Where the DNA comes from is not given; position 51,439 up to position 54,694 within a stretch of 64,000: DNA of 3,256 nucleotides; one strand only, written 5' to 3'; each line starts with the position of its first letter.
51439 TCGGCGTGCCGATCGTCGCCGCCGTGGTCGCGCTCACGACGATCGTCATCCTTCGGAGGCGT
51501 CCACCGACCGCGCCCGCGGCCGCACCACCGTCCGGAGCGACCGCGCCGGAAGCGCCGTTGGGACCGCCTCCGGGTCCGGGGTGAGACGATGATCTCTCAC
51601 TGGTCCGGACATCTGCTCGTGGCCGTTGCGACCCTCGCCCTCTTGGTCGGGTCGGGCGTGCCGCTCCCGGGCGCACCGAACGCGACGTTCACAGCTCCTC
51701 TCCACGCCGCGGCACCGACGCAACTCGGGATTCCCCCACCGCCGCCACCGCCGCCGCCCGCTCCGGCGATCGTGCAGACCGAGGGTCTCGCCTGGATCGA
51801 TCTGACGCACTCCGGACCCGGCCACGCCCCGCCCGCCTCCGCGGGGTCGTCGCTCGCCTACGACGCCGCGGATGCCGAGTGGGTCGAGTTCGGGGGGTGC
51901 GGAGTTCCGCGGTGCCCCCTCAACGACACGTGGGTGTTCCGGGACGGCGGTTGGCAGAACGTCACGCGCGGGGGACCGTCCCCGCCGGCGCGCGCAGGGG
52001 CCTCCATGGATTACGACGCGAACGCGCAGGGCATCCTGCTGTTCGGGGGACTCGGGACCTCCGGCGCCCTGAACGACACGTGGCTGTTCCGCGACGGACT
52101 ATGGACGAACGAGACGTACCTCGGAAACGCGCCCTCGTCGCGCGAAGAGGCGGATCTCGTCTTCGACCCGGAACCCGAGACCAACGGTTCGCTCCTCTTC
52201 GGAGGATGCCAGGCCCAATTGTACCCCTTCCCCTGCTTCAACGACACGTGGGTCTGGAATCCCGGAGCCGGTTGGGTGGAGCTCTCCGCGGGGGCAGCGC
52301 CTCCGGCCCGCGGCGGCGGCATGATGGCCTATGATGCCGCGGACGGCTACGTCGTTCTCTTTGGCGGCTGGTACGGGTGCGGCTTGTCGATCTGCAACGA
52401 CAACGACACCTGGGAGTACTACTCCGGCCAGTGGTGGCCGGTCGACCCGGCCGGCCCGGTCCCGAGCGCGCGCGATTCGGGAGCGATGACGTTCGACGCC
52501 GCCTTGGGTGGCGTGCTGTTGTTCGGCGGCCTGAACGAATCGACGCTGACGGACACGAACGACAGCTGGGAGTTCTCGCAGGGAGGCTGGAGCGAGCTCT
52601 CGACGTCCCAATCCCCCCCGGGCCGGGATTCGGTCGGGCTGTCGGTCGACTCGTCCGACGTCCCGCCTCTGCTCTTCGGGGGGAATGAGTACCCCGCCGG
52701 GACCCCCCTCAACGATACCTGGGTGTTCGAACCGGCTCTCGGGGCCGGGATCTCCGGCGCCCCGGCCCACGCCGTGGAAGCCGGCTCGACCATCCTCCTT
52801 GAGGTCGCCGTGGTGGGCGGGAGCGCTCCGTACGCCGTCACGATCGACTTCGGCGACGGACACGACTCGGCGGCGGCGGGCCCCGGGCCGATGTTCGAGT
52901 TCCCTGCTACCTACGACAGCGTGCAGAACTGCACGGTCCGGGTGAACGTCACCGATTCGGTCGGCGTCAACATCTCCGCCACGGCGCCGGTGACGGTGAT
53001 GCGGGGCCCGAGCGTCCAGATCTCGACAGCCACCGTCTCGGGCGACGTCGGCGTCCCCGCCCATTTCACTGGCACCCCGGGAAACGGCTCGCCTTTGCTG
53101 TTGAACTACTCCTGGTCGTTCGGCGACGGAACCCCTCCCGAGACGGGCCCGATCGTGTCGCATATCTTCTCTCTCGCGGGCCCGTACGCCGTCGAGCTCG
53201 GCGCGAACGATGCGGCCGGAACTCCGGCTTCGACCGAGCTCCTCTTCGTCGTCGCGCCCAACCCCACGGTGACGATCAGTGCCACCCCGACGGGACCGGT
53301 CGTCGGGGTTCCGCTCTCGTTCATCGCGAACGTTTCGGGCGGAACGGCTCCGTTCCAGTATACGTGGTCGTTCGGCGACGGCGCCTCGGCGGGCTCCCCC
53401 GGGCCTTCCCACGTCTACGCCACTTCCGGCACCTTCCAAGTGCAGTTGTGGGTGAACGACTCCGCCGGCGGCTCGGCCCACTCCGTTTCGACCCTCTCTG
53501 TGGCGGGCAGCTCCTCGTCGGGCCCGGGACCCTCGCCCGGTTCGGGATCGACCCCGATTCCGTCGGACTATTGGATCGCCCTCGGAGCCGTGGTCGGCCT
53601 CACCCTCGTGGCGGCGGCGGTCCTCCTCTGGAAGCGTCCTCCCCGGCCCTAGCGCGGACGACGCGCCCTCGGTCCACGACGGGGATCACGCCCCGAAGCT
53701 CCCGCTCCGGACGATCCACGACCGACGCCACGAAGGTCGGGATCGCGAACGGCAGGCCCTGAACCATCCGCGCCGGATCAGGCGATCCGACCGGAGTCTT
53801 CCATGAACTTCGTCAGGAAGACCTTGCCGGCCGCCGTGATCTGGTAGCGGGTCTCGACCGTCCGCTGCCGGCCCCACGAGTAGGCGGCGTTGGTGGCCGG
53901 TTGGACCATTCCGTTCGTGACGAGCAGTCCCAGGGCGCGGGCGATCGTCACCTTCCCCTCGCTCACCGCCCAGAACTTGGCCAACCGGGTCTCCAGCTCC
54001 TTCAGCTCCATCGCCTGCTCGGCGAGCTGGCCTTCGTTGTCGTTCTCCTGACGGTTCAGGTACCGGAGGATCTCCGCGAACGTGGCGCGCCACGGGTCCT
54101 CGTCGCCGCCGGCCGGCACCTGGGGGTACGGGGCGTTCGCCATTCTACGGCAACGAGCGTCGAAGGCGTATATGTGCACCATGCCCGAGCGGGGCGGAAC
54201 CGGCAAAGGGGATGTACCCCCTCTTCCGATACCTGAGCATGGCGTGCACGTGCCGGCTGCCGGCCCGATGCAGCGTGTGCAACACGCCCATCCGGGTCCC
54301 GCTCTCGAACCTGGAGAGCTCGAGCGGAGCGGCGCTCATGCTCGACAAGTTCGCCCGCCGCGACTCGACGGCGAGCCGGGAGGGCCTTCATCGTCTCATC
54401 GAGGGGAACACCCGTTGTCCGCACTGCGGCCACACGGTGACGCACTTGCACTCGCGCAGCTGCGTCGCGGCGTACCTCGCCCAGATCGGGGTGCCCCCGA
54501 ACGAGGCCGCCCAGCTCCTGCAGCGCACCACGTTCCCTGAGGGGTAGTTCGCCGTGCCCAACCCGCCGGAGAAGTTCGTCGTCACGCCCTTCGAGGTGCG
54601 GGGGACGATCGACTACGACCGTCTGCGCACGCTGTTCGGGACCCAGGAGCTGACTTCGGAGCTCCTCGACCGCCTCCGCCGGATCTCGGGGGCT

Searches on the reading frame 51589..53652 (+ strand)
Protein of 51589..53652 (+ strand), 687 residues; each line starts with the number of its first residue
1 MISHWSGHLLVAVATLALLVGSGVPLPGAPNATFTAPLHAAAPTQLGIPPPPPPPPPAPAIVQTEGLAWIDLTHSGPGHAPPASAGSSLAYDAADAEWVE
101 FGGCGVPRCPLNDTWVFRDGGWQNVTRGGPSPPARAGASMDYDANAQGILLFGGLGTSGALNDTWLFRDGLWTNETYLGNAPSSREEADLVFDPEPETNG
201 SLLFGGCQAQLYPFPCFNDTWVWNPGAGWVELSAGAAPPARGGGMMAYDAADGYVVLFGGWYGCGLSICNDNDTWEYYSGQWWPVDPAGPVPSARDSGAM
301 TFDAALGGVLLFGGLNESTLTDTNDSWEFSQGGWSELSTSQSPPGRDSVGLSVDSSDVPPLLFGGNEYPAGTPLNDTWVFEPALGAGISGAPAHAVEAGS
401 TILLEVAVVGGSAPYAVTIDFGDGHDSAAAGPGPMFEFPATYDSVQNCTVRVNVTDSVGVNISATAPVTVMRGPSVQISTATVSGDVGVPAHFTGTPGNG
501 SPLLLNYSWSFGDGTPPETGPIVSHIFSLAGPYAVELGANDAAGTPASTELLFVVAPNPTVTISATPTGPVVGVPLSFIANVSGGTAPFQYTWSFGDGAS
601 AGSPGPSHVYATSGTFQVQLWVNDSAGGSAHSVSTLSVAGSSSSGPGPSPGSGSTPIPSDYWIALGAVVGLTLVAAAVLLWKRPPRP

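Call 33: search_protein_families(library=pfam, proteins=[window:51589-53652:+], max_evalue=0.001)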
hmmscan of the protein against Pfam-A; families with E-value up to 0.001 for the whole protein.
window:51589-53652:+ (687 aa): 7 families
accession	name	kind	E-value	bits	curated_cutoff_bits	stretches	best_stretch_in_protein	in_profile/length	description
PF24681.1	Kelch_KLHDC2_KLHL20_DRC7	-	8.7e-28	97.6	50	2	63-260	32-221/221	KLHDC2/KLHL20/DRC7 Kelch-repeats domain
PF00801.26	PKD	-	1.2e-26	92.9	23.5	3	561-634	2-77/80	PKD domain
PF18911.6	PKD_4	-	1.3e-26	92.9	27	2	574-634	20-79/85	PKD domain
PF13415.12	Kelch_3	-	4e-19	68.7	22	0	253-303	2-48/48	Galactose oxidase, central domain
PF13418.12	Kelch_4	-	2.7e-15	56.5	21.6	0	134-173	1-42/49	Galactose oxidase, central domain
PF24981.1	Beta-prop_ATRN-LZTR1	-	7e-08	32.5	50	0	116-260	21-167/289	Attractin/LZTR1 beta-propeller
PF13927.12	Ig_3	-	0.00012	22.9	30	0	559-618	2-61/78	Immunoglobulin domain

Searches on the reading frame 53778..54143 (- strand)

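Call 71: search_protein_families(library=pfam, proteins=[window:53778-54143:-], max_evalue=1)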
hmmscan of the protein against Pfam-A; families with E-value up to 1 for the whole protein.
window:53778-54143:- (121 aa): 4 families
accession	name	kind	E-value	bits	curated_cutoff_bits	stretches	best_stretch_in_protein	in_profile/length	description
PF09661.15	DUF2398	-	0.01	15.4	26.9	1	38-116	94-172/363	Protein of unknown function (DUF2398)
PF03551.20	PadR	-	0.019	15.4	27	1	48-111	17-74/75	Transcriptional regulator PadR-like family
PF06784.16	UPF0240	-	0.15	12.5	25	1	31-84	87-139/173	Uncharacterised protein family (UPF0240)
PF09581.16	Spore_III_AF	-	0.25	11.8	28.3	1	35-67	152-184/185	Stage III sporulation protein AF (Spore_III_AF)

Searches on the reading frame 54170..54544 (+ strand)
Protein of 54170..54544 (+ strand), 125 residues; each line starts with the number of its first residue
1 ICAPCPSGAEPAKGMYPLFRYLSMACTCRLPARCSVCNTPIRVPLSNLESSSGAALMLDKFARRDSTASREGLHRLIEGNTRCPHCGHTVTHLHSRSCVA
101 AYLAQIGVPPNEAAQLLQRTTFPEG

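Call 71: search_protein_families(library=pfam, proteins=[window:54170-54544:+], max_evalue=1)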
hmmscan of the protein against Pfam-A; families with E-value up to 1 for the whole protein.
window:54170-54544:+ (125 aa): 11 families
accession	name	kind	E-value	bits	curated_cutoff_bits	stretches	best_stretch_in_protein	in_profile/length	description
PF13240.11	Zn_Ribbon_1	-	0.0095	16.2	25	1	78-88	11-21/23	zinc-ribbon domain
PF14255.11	Cys_rich_CPXG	-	0.011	16.1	25.2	0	82-91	2-11/52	Cysteine-rich CPXCG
PF06750.18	A24_N_bact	-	0.024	15.2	23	0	75-94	22-41/84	Bacterial Peptidase A24 N-terminal domain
PF23451.1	Zn_ribbon_PaaD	-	0.046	13.8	27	1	79-96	13-30/53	PaaD zinc beta ribbon domain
PF24460.1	DUF7575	-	0.073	12.9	28.5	1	79-89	2-12/28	Domain of unknown function (DUF7575)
PF13717.11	Zn_ribbon_4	-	0.093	13.1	30.3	0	81-89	26-34/36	zinc-ribbon domain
PF13248.11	Zn_ribbon_3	-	0.1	12.5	27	1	80-90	2-11/26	zinc-ribbon domain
PF01927.22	Mut7-C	-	0.49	10.9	23.3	0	13-43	71-102/146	Mut7-C RNAse domain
PF12773.13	DZR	-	0.77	10.4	27.3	0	81-98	25-41/45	Double zinc ribbon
PF09723.15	Zn_ribbon_8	-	0.79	10.2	34.4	1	82-94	7-19/41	Zinc ribbon domain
PF22795.1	DUF4796_N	-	0.95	9.8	27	0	29-40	17-28/29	DUF4796 N-terminal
